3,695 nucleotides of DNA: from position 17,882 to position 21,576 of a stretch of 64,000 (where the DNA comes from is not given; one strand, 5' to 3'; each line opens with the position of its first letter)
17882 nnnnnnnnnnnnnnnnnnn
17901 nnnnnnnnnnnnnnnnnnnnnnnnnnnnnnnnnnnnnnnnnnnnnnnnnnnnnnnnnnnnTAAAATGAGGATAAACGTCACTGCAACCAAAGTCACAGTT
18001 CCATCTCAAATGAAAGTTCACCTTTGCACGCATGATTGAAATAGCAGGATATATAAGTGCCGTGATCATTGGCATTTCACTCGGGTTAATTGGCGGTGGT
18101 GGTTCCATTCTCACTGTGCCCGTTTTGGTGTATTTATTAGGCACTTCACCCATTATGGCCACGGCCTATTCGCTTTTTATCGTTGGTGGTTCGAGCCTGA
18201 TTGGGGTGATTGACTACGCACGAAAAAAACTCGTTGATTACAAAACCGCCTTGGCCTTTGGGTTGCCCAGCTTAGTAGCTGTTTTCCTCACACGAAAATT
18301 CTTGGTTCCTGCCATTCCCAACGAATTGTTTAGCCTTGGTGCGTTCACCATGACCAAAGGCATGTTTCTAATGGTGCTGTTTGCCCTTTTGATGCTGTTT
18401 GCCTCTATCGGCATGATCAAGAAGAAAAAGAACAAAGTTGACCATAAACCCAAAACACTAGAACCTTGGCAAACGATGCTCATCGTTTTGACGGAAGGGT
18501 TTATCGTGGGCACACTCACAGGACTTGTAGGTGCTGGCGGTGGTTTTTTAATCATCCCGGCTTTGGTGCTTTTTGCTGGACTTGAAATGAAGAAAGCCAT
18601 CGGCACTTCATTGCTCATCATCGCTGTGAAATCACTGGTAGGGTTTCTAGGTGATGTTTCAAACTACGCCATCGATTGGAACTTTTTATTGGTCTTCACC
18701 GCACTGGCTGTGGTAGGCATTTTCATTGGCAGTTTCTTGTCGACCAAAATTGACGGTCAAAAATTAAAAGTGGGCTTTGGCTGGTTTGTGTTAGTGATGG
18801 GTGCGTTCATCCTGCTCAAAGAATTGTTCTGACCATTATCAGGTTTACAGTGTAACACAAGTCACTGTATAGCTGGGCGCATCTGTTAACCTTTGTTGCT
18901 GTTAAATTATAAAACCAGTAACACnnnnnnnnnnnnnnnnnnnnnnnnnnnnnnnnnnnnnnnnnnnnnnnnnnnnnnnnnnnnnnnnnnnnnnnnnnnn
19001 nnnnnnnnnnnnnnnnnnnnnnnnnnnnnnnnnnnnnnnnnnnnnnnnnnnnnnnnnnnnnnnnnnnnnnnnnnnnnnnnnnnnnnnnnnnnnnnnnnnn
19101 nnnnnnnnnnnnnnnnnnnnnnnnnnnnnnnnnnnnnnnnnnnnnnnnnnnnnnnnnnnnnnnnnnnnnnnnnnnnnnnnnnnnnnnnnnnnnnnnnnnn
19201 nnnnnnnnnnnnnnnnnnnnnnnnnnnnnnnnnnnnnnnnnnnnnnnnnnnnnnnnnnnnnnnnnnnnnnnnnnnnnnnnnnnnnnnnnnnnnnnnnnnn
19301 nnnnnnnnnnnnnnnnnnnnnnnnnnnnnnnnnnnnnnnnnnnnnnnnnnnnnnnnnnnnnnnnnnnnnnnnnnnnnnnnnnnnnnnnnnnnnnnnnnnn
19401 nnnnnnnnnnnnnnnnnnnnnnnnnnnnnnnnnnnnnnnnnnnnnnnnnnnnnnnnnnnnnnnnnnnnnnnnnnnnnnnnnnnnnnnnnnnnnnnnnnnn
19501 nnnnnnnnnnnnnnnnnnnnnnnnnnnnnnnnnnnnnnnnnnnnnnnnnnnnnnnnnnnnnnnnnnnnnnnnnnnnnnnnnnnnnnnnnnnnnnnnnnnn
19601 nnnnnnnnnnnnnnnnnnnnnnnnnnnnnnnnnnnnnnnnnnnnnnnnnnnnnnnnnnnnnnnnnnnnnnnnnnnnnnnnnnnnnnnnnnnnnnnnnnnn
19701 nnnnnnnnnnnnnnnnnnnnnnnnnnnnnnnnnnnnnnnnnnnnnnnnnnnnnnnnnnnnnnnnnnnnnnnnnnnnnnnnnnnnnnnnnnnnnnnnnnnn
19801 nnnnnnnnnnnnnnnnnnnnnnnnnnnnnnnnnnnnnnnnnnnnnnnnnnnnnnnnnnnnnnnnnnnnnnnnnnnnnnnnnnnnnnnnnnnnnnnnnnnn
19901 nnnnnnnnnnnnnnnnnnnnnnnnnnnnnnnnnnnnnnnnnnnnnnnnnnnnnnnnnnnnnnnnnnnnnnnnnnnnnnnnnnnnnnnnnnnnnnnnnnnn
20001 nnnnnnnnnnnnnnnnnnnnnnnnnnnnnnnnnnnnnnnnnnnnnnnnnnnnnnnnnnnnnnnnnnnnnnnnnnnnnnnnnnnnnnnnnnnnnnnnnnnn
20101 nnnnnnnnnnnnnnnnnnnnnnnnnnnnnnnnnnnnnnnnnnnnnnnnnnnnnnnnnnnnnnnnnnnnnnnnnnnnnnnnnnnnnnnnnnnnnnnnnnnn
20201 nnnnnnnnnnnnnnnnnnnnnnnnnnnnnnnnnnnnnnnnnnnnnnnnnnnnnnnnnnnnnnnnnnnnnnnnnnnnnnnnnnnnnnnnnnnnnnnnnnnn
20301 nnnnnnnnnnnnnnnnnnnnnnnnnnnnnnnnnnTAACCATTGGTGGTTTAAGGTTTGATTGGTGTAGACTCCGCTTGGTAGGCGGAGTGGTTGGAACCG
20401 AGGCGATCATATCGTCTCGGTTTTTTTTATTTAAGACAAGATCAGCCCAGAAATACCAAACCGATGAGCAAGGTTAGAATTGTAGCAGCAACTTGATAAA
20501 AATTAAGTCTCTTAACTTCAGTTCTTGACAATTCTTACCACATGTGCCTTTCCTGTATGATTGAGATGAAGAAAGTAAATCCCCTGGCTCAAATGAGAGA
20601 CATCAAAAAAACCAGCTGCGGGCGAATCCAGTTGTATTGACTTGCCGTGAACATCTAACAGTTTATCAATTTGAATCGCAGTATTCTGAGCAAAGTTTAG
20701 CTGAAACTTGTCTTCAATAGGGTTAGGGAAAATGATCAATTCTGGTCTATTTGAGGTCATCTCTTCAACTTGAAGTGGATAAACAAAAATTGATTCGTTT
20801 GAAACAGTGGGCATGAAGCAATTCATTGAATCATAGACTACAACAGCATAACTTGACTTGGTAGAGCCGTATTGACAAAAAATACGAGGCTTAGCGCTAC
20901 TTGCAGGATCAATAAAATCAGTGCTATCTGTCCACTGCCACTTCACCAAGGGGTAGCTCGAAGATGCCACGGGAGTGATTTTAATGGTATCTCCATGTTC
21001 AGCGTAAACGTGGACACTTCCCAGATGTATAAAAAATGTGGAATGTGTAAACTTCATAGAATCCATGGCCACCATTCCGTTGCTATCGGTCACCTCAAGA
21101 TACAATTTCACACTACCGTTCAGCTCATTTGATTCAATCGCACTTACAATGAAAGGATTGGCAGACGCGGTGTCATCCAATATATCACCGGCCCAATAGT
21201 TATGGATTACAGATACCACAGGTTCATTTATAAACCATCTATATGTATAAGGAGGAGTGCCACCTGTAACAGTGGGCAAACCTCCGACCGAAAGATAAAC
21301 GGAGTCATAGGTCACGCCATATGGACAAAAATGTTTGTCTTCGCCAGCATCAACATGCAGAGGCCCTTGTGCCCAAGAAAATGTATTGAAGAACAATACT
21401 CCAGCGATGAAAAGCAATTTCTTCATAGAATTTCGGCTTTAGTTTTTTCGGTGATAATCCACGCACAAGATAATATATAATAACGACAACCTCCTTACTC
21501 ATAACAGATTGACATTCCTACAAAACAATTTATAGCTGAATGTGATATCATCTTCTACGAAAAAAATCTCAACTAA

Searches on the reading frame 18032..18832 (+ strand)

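Call 49: search_protein_families(library=pfam, proteins=[window:18032-18832:+], max_evalue=0.01)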
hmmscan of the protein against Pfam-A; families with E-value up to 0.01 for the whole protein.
window:18032-18832:+ (266 aa): 2 families
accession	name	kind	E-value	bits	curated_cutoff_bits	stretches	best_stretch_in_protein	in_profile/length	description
PF01925.25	TauE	-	2.4e-44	152.2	32.6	1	9-259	4-236/237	Sulfite exporter TauE/SafE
PF13347.12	MFS_2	-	0.0019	17.2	27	1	7-142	72-205/427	MFS/sugar transport protein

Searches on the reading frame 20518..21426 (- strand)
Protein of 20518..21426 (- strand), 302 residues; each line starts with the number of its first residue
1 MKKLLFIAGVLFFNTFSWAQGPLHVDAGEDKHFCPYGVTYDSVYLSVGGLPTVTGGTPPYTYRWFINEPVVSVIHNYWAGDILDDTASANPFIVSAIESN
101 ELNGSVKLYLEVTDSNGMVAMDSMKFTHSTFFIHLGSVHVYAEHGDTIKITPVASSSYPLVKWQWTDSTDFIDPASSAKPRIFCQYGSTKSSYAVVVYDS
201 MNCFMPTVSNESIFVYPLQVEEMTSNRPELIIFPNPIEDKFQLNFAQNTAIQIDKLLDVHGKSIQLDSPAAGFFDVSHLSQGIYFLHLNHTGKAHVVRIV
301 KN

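Call 49: search_protein_families(library=pfam, proteins=[window:20518-21426:-], max_evalue=0.01)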
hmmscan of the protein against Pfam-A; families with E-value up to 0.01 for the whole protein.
window:20518-21426:- (302 aa): 2 families
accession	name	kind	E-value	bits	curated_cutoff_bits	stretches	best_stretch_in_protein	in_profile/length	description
PF18962.6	Por_Secre_tail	-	1.1e-09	38.9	27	1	232-296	1-70/75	Secretion system C-terminal sorting domain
PF13573.12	SprB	-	0.0012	18.8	28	1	52-64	20-32/37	SprB repeat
